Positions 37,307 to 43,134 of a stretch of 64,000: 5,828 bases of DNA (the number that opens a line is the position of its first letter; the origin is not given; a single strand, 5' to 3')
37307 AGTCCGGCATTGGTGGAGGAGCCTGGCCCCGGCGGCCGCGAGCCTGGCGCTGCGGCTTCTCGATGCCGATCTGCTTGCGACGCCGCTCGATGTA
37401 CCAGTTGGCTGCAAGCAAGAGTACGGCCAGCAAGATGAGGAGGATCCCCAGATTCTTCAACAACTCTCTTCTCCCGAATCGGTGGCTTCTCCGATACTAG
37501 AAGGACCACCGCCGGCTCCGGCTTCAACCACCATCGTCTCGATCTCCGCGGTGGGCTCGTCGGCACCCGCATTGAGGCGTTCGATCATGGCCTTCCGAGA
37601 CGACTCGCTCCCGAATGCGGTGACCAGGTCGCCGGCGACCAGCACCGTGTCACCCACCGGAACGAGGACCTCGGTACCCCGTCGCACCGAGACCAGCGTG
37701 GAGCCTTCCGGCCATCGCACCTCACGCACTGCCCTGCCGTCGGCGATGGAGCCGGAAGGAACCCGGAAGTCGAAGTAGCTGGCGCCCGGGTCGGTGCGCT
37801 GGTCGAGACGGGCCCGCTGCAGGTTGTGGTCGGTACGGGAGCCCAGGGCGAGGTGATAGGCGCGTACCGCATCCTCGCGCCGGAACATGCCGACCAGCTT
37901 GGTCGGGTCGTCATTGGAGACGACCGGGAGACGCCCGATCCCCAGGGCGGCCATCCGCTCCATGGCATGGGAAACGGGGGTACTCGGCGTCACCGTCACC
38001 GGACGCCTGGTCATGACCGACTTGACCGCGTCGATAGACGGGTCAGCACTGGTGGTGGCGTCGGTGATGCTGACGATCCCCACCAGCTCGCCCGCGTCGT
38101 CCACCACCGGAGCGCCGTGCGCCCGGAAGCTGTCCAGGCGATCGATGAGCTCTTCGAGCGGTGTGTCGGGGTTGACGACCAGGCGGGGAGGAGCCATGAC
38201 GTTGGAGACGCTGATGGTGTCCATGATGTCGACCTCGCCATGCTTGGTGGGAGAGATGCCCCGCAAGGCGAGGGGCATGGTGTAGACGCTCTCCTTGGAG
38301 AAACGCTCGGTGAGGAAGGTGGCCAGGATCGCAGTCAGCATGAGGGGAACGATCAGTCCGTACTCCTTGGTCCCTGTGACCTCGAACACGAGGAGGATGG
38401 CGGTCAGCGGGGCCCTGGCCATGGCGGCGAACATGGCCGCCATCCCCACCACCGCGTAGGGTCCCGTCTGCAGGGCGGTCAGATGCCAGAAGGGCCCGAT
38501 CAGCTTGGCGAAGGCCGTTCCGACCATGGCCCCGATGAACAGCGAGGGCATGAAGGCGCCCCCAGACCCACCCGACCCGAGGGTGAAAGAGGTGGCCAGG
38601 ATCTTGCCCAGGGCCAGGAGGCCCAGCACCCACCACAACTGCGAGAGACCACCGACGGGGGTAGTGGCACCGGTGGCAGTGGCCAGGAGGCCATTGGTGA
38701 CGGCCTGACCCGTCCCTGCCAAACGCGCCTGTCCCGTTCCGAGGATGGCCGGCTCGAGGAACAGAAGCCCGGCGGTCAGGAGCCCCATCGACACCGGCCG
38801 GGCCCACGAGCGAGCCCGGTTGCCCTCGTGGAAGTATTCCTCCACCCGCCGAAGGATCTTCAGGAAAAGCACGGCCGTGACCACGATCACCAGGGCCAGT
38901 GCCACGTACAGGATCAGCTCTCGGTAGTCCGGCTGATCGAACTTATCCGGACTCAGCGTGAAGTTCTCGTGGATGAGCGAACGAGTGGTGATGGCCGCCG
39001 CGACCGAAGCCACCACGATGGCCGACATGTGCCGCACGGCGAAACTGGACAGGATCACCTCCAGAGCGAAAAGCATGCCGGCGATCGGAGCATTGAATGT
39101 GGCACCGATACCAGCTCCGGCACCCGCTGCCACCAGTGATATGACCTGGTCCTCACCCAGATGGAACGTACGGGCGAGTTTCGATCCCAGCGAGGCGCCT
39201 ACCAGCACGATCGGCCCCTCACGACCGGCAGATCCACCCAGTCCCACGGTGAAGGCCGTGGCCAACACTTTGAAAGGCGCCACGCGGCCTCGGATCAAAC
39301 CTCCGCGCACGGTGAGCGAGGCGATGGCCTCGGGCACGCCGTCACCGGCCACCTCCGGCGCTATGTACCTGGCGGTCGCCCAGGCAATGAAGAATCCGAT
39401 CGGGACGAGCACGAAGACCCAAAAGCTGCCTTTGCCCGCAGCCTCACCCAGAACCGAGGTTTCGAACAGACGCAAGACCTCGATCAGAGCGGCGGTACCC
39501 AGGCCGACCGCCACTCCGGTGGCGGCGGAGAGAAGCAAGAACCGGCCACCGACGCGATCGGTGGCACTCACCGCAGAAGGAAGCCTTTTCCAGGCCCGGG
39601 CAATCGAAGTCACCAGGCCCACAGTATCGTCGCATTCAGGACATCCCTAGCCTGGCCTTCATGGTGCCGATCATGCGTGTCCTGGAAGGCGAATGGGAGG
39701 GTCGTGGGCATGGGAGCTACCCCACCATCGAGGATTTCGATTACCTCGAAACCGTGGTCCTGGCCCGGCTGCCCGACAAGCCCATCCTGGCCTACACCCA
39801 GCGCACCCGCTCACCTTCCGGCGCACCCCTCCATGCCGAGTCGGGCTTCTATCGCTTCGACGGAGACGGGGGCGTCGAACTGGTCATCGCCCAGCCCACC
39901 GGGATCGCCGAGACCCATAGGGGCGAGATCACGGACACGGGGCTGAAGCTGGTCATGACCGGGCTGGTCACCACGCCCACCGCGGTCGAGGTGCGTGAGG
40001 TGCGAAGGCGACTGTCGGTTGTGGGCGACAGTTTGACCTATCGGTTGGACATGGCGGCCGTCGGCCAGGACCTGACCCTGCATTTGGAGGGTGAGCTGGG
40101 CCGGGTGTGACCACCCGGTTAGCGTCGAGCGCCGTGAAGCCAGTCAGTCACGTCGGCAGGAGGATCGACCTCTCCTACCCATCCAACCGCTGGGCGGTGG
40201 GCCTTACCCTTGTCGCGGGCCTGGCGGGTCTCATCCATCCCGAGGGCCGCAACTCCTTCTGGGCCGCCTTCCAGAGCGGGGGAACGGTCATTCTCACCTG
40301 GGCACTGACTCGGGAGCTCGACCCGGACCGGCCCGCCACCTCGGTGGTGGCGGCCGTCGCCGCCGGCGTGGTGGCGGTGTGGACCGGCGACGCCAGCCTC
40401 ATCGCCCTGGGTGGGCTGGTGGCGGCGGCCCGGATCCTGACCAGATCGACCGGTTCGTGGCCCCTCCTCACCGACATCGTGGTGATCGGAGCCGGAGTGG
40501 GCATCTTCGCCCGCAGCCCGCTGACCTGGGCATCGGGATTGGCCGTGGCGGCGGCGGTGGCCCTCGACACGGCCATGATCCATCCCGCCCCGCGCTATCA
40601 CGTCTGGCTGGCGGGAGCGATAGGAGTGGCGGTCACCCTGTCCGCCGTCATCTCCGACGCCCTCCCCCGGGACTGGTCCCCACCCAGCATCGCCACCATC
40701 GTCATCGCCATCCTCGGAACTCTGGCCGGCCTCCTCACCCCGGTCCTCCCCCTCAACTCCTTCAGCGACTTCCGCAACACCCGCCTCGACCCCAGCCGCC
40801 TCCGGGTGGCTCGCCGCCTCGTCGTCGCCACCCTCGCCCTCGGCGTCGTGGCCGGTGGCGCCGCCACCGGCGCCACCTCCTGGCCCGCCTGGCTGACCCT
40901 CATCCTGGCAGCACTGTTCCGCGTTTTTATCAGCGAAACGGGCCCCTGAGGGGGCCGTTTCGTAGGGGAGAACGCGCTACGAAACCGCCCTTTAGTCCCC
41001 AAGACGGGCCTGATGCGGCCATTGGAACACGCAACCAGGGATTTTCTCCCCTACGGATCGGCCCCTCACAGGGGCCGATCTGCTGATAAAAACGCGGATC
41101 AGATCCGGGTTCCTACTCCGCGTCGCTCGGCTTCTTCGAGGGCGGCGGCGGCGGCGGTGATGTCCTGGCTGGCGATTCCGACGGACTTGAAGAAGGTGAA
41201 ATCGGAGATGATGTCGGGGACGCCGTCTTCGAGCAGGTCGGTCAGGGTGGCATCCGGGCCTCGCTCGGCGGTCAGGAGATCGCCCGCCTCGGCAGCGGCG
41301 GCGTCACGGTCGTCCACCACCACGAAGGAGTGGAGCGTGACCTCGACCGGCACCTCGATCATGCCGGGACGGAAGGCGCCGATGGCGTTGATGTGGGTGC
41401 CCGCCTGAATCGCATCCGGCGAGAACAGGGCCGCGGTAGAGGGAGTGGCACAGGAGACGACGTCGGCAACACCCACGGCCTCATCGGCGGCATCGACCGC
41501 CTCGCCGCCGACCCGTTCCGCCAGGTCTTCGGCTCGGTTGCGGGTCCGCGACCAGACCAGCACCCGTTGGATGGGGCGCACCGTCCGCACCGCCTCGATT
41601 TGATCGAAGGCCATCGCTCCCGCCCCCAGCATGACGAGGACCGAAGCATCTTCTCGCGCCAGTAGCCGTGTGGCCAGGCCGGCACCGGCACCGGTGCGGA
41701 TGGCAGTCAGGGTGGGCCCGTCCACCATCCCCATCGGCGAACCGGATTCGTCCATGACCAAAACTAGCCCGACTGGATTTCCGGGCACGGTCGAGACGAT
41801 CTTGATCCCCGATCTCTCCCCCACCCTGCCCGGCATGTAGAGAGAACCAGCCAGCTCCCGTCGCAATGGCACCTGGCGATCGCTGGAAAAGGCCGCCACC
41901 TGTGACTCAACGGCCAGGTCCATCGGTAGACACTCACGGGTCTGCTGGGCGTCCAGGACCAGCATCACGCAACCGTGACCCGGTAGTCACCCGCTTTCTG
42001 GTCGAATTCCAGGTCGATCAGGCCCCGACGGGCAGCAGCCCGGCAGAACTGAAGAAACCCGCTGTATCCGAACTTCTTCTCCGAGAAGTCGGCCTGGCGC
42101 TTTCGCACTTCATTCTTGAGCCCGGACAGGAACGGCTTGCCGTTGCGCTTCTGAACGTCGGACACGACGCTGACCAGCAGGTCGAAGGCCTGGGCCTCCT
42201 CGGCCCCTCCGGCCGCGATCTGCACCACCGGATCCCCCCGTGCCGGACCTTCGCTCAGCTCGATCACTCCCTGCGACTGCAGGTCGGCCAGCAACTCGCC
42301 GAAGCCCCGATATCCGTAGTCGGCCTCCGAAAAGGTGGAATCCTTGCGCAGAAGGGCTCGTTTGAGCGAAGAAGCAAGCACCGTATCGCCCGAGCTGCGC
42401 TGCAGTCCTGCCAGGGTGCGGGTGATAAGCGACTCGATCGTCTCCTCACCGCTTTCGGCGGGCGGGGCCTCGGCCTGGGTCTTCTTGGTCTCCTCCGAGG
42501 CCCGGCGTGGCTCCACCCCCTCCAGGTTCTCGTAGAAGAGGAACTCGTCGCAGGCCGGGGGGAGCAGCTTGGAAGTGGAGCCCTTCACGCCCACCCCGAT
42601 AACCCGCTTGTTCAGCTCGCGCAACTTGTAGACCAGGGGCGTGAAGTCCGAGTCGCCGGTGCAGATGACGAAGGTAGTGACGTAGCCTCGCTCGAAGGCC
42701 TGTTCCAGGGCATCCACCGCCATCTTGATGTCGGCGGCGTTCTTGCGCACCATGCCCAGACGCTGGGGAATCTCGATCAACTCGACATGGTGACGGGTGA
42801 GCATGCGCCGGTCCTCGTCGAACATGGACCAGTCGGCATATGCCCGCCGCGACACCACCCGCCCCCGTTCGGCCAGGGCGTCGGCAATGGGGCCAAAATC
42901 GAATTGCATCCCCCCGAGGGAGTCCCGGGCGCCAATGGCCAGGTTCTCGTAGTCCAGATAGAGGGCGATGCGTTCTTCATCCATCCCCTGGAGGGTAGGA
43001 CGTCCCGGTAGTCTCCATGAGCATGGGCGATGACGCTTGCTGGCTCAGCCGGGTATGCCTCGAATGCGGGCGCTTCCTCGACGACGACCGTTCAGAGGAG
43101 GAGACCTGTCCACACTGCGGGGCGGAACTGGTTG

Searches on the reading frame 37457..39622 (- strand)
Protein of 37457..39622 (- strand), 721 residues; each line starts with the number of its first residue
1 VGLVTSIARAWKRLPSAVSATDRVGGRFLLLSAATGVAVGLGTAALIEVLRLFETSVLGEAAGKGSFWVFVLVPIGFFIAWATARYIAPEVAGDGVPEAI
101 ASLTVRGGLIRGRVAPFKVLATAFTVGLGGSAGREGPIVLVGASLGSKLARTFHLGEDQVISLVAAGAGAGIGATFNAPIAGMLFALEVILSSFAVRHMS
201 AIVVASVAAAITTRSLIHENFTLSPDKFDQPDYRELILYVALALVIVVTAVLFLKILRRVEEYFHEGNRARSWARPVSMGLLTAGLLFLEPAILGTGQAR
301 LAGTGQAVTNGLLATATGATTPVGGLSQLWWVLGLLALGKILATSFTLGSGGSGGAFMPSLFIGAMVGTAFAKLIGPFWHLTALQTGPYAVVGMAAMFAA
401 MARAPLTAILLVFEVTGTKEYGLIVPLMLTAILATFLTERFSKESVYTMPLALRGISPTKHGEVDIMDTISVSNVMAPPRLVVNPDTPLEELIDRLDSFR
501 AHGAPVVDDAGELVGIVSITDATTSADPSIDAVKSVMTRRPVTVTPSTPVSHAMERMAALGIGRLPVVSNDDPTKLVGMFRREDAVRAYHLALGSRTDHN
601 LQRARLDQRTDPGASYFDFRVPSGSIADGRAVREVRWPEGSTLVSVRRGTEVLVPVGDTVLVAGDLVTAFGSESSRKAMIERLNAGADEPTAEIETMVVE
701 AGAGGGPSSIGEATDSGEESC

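Call 93: search_protein_families(library=pfam, proteins=[window:37457-39622:-], max_evalue=0.00001)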
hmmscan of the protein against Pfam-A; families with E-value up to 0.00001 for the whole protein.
window:37457-39622:- (721 aa): 3 families
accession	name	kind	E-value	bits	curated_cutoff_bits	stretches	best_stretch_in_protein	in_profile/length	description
PF00654.25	Voltage_CLC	-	3.3e-85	286.7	24.8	1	76-438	2-345/346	Voltage gated chloride channel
PF00571.33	CBS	-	1.5e-27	96.1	24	2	533-589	1-55/57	CBS domain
PF02080.26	TrkA_C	-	1.1e-12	48.1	27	1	618-682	3-69/71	TrkA-C domain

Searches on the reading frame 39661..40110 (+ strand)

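Call 93: search_protein_families(library=pfam, proteins=[window:39661-40110:+], max_evalue=0.00001)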
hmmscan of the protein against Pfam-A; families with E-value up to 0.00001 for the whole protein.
window:39661-40110:+ (149 aa): 1 family
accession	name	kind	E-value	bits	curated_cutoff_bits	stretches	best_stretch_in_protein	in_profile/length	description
PF08768.17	THAP4_heme-bd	-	1.4e-36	126.4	25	1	6-148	6-151/151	THAP4-like, heme-binding beta-barrel domain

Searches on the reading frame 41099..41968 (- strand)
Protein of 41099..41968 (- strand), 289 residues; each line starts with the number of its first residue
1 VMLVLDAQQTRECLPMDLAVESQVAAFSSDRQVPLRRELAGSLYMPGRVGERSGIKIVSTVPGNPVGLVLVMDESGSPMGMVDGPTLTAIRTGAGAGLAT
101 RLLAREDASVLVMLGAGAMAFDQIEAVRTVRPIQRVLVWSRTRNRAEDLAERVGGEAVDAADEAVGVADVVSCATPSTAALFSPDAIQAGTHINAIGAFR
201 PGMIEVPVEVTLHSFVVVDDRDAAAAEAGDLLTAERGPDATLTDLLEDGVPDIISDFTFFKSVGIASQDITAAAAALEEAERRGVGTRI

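Call 93: search_protein_families(library=pfam, proteins=[window:41099-41968:-], max_evalue=0.00001)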
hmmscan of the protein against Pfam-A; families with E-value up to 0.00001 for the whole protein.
window:41099-41968:- (289 aa): 2 families
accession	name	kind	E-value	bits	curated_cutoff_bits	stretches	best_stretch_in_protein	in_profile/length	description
PF02423.21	OCD_Mu_crystall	-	1.6e-40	139.5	24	1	45-281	56-311/314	Ornithine cyclodeaminase/mu-crystallin family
PF01488.26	Shikimate_DH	-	1.1e-07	32.5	24.3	1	106-191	10-99/138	Shikimate / quinate 5-dehydrogenase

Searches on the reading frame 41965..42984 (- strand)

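Call 93: search_protein_families(library=pfam, proteins=[window:41965-42984:-], max_evalue=0.00001)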
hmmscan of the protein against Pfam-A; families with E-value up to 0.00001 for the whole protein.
window:41965-42984:- (339 aa): 2 families
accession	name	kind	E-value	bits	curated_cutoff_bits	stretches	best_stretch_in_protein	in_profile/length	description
PF01936.24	NYN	-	8.2e-32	111.1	24.2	1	5-151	1-144/145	NYN domain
PF12872.13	OST-HTH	-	7.2e-08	32.6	23.8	0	189-236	15-56/71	OST-HTH/LOTUS domain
